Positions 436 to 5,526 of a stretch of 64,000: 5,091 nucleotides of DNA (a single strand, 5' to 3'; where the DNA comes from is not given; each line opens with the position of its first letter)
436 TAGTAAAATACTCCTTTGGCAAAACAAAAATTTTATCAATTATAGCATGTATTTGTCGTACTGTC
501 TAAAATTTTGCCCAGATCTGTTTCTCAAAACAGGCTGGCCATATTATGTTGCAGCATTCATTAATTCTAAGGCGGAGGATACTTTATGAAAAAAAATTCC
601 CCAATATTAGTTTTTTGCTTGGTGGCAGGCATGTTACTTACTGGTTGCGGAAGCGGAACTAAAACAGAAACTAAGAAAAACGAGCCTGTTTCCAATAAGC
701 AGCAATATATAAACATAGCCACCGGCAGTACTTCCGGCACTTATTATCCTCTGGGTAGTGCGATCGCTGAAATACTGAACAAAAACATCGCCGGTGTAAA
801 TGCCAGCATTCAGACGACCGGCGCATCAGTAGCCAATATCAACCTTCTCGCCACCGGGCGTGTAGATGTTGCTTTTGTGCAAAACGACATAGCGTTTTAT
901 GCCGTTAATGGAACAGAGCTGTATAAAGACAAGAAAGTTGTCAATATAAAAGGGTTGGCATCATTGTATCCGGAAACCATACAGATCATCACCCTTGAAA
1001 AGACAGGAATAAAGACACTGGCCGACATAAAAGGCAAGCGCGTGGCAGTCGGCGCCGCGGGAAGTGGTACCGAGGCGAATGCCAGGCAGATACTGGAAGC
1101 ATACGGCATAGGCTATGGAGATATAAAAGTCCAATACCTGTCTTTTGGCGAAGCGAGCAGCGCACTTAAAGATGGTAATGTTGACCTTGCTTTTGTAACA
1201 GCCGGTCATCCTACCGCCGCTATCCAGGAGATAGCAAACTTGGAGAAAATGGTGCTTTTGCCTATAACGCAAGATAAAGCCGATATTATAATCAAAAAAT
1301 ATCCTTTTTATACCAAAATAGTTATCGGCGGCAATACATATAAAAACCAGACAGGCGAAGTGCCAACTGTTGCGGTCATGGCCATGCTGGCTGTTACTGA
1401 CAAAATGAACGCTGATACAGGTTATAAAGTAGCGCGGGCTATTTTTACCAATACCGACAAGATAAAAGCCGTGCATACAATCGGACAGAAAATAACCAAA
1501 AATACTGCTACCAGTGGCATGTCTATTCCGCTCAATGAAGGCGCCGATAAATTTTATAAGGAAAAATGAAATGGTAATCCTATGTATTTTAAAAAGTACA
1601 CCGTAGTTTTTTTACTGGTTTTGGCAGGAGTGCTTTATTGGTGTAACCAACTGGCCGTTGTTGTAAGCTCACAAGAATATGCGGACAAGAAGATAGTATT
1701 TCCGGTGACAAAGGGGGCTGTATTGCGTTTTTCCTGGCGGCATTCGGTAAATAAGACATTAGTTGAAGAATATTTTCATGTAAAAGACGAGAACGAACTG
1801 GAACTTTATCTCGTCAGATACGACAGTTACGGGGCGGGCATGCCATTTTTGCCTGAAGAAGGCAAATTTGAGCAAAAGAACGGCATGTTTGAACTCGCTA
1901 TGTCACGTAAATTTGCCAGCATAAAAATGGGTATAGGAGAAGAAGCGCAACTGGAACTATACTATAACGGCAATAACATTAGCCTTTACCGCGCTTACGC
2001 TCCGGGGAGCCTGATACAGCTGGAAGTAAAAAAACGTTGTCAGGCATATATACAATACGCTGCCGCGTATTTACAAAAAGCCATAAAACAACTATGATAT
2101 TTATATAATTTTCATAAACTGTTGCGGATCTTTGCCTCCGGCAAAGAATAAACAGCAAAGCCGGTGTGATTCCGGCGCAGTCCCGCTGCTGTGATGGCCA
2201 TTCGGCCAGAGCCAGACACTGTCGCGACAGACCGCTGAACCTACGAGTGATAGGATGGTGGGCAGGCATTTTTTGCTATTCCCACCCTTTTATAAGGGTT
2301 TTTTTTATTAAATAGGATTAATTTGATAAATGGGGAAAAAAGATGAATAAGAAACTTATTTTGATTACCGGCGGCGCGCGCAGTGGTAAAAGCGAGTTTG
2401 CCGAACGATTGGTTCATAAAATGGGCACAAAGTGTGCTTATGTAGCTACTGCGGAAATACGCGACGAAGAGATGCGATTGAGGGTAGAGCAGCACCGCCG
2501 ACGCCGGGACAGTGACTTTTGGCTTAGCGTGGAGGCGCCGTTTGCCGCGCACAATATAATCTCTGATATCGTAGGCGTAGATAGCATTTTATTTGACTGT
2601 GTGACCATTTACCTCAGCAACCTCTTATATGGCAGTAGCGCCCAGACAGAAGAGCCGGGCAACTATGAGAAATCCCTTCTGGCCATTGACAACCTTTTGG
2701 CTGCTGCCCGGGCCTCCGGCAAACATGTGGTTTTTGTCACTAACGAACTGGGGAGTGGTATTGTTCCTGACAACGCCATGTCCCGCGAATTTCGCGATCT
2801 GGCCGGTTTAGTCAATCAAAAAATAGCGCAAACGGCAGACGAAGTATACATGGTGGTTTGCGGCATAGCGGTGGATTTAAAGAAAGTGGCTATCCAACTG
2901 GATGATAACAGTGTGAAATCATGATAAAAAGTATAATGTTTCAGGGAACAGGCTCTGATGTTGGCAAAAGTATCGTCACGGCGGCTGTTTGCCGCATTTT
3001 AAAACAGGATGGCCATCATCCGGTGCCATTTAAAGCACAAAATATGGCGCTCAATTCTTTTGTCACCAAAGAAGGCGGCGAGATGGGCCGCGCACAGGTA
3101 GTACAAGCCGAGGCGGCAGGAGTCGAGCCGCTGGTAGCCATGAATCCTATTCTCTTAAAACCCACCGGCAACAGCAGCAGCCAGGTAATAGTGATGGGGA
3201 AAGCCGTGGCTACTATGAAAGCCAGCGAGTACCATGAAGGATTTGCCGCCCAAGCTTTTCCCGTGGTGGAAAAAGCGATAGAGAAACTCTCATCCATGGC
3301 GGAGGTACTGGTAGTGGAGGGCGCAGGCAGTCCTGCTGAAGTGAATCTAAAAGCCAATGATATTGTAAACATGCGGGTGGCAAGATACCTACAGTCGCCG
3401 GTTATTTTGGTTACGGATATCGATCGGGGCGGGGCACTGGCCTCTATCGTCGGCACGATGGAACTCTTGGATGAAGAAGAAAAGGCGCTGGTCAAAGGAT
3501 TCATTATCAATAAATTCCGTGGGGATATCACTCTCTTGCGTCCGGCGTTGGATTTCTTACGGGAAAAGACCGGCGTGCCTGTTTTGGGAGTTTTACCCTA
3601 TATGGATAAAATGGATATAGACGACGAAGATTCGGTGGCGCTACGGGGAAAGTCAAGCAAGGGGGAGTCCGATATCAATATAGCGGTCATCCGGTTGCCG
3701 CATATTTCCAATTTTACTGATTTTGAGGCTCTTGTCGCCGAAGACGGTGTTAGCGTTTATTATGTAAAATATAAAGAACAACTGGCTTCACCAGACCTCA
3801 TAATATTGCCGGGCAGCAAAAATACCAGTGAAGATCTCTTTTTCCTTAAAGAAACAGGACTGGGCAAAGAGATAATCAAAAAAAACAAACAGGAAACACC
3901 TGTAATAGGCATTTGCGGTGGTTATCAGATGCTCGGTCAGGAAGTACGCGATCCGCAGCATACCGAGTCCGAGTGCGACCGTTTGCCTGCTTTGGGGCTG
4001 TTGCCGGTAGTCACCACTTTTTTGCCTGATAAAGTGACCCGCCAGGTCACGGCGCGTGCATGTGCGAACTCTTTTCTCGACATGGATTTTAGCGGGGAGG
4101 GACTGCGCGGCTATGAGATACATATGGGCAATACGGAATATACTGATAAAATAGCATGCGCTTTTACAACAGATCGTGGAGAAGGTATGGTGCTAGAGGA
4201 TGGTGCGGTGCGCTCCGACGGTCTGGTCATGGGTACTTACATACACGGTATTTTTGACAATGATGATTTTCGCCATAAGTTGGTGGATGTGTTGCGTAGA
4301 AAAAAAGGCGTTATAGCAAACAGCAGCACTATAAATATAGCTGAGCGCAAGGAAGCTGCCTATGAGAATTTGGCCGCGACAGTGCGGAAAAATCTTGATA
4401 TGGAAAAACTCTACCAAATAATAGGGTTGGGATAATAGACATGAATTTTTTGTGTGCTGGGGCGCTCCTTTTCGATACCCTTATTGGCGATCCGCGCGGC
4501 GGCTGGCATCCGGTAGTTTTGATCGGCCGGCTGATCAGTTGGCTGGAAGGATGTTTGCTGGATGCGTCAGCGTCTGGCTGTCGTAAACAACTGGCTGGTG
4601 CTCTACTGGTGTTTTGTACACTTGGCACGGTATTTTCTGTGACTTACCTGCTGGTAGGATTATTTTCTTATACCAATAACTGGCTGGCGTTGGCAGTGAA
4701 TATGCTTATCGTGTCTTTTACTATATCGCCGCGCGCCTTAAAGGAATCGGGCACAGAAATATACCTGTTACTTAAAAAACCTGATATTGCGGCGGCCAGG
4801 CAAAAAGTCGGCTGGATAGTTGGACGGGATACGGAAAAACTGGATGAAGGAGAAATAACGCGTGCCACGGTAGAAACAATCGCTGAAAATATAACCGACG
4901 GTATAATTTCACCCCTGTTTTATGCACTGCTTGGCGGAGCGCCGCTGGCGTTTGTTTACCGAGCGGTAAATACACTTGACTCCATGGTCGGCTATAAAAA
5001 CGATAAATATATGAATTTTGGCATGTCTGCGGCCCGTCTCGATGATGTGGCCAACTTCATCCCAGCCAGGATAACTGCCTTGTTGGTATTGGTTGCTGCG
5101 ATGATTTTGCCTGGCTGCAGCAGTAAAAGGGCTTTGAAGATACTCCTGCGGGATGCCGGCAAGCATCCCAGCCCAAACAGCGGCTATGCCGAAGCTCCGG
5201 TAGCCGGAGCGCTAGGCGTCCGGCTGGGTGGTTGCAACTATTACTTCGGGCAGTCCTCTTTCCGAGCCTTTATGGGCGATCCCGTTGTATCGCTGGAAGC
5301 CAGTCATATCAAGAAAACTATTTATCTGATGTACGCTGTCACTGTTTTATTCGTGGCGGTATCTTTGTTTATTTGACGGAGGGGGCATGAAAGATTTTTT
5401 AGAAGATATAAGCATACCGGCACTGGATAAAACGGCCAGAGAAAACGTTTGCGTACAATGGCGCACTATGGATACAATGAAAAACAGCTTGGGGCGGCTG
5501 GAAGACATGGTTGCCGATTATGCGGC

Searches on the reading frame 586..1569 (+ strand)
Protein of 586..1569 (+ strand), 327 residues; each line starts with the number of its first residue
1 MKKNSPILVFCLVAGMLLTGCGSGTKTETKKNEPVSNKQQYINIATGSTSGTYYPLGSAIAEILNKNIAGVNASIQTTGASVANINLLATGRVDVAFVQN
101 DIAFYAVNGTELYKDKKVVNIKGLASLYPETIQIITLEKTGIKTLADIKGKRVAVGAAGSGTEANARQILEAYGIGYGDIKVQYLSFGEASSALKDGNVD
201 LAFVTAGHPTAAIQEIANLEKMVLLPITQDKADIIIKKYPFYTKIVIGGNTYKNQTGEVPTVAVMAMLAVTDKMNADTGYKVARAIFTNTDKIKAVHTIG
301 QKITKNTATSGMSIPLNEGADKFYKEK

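Call 29: search_protein_families(library=pfam, proteins=[window:586-1569:+], max_evalue=0.00001)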
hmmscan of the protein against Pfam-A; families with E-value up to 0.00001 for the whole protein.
window:586-1569:+ (327 aa): 5 families
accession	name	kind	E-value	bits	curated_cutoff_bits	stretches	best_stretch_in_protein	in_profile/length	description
PF16868.10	NMT1_3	-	1.1e-84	285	27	1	44-327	1-288/289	NMT1-like family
PF09084.16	NMT1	-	6.5e-12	46.2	20.5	1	69-205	19-148/216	NMT1/THI5 like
PF12974.12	Phosphonate-bd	-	7.8e-08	32.4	27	1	59-204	18-162/242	ABC transporter, phosphonate, periplasmic substrate-binding protein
PF04069.17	OpuAC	-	1.4e-06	28.5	21.2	1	55-220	15-192/257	Substrate binding domain of ABC-type glycine betaine transport system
PF13379.11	NMT1_2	-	9.2e-06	26.1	24.7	0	70-215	34-189/252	NMT1-like family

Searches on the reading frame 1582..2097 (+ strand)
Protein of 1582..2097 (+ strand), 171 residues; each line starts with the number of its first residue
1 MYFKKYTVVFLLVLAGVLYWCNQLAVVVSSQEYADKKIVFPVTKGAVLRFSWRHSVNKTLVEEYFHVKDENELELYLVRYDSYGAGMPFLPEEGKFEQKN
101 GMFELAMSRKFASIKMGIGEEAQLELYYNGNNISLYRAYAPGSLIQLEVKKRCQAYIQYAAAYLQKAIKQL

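Call 29: search_protein_families(library=pfam, proteins=[window:1582-2097:+], max_evalue=0.00001)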
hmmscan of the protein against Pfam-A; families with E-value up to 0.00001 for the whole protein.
window:1582-2097:+ (171 aa): 1 family
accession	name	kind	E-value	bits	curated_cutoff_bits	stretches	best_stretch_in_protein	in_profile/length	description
PF08905.16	DUF1850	-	1.2e-22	80.4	27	1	50-135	3-87/87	Domain of unknown function (DUF1850)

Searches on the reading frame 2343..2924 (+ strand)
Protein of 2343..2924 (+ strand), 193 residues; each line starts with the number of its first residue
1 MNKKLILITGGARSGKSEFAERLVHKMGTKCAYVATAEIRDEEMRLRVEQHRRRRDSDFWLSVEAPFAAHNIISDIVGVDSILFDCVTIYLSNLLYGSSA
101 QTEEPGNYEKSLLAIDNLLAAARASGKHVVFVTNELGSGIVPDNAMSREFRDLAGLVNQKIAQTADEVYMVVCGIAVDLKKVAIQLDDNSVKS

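Call 29: search_protein_families(library=pfam, proteins=[window:2343-2924:+], max_evalue=0.00001)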
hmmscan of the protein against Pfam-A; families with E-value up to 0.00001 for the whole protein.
window:2343-2924:+ (193 aa): 1 family
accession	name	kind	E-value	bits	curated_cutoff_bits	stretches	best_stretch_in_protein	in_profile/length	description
PF02283.22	CobU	-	4e-54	183.1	27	1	6-179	1-168/168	Cobinamide kinase / cobinamide phosphate guanyltransferase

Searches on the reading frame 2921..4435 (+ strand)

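Call 29: search_protein_families(library=pfam, proteins=[window:2921-4435:+], max_evalue=0.00001)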
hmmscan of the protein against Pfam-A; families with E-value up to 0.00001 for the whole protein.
window:2921-4435:+ (504 aa): 3 families
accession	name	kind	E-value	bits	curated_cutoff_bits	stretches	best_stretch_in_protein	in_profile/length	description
PF07685.20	GATase_3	-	2e-56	191.2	27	1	253-450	1-196/196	CobB/CobQ-like glutamine amidotransferase domain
PF01656.29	CbiA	-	3.2e-20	72.8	25.4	1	5-231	1-115/125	CobQ/CobB/MinD/ParA nucleotide binding domain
PF13500.12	AAA_26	-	4.8e-19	69.4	27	1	4-231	2-194/198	AAA domain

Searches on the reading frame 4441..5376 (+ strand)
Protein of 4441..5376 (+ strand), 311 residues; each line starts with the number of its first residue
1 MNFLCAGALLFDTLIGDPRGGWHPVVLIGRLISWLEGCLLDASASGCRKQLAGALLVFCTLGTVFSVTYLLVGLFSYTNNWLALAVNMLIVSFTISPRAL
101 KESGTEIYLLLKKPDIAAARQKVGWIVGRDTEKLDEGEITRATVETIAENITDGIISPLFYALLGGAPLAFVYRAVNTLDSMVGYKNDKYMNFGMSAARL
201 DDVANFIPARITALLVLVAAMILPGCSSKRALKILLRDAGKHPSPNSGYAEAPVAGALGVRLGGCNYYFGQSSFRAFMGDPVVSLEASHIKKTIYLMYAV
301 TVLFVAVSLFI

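Call 29: search_protein_families(library=pfam, proteins=[window:4441-5376:+], max_evalue=0.00001)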
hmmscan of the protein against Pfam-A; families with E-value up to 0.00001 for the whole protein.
window:4441-5376:+ (311 aa): 1 family
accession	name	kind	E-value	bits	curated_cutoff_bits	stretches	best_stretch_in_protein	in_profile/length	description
PF03186.18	CobD_Cbib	-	1.4e-102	343.2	34.4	1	6-297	2-282/282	CobD/Cbib protein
